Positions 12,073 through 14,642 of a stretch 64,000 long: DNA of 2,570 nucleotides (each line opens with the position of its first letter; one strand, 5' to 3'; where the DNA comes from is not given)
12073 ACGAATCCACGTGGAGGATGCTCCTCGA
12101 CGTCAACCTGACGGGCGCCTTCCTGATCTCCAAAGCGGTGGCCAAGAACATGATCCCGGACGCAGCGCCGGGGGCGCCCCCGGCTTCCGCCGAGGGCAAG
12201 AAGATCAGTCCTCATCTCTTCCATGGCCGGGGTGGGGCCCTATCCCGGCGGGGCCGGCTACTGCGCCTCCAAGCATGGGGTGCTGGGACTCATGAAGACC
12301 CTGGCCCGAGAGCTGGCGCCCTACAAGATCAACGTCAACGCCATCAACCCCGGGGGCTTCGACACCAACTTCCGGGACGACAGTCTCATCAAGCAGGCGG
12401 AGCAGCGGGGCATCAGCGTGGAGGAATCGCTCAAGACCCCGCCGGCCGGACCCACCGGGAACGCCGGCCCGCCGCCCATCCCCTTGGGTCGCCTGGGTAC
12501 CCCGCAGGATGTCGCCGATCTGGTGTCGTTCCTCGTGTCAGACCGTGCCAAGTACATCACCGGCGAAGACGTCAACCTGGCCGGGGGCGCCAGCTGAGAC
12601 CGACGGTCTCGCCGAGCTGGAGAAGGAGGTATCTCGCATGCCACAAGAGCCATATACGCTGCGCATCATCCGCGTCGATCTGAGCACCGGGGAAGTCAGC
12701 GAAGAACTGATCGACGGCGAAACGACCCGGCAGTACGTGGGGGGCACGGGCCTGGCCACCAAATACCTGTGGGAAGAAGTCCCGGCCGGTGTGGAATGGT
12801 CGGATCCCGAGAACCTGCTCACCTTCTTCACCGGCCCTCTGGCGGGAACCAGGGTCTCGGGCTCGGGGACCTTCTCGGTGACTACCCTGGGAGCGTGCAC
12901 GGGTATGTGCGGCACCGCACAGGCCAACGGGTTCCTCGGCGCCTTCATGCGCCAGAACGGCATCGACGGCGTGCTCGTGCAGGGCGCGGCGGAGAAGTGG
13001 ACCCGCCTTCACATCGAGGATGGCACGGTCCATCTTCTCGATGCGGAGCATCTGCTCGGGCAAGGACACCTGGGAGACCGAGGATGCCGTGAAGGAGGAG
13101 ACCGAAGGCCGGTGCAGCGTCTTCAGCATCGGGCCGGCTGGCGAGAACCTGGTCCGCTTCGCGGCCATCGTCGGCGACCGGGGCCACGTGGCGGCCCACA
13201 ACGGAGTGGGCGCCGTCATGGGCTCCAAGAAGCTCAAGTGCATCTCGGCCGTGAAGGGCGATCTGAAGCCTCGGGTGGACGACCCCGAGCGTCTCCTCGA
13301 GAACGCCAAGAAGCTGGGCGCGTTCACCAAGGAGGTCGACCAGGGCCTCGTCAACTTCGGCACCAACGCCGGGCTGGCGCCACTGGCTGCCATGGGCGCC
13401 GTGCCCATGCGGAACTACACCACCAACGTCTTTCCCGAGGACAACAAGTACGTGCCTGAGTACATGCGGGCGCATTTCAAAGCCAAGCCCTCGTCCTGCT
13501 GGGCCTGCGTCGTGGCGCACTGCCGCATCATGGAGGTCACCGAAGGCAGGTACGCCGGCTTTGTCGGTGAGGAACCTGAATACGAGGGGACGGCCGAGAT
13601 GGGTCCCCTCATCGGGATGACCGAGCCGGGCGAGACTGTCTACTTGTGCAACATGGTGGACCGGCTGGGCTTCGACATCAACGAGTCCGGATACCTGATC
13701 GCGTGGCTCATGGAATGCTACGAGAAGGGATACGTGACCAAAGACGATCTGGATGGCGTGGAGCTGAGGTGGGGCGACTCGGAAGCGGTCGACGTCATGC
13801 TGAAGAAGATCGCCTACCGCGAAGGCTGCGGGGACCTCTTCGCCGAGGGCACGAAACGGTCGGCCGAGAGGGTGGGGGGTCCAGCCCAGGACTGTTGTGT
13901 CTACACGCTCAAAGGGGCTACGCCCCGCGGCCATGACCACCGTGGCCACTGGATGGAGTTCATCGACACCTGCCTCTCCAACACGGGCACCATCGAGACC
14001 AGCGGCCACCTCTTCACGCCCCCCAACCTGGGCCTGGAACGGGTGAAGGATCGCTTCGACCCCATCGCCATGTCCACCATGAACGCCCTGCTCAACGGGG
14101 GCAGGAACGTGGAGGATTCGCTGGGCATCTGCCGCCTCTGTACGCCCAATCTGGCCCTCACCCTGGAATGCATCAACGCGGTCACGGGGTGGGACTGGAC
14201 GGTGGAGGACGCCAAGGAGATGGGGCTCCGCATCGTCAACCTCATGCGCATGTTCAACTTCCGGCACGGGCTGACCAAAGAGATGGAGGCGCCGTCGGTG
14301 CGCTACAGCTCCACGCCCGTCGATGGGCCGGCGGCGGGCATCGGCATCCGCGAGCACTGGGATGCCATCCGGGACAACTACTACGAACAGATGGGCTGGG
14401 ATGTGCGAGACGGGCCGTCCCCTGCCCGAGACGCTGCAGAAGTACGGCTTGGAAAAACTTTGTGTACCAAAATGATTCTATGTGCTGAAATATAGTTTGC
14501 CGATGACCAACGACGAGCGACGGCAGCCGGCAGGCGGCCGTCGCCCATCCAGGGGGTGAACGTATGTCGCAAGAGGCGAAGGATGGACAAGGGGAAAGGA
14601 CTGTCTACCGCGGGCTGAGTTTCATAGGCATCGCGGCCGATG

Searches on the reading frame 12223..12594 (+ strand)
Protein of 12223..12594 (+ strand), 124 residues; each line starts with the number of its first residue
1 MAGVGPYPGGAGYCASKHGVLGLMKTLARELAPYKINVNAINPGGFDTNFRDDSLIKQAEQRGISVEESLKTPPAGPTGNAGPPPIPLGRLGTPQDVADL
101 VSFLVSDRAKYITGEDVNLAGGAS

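Call 63: search_protein_families(library=pfam, proteins=[window:12223-12594:+], max_evalue=0.00001)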
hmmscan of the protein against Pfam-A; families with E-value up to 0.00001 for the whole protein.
window:12223-12594:+ (124 aa): 2 families
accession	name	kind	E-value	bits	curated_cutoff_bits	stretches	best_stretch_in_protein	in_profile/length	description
PF13561.12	adh_short_C2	-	5.1e-22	79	27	1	7-123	137-235/236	Enoyl-(Acyl carrier protein) reductase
PF00106.31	adh_short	-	3.1e-15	56.6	26.6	1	1-53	137-189/195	short chain dehydrogenase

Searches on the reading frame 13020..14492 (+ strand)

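Call 63: search_protein_families(library=pfam, proteins=[window:13020-14492:+], max_evalue=0.00001)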
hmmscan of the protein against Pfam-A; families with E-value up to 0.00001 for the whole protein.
window:13020-14492:+ (491 aa): 2 families
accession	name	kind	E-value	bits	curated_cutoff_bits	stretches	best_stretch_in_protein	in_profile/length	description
PF01314.23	AFOR_C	-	2.2e-84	284.3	27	1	96-465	6-373/385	Aldehyde ferredoxin oxidoreductase, domains 2 & 3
PF02730.20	AFOR_N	-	7.1e-19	68.8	29.8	1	12-76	132-195/199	Aldehyde ferredoxin oxidoreductase, N-terminal domain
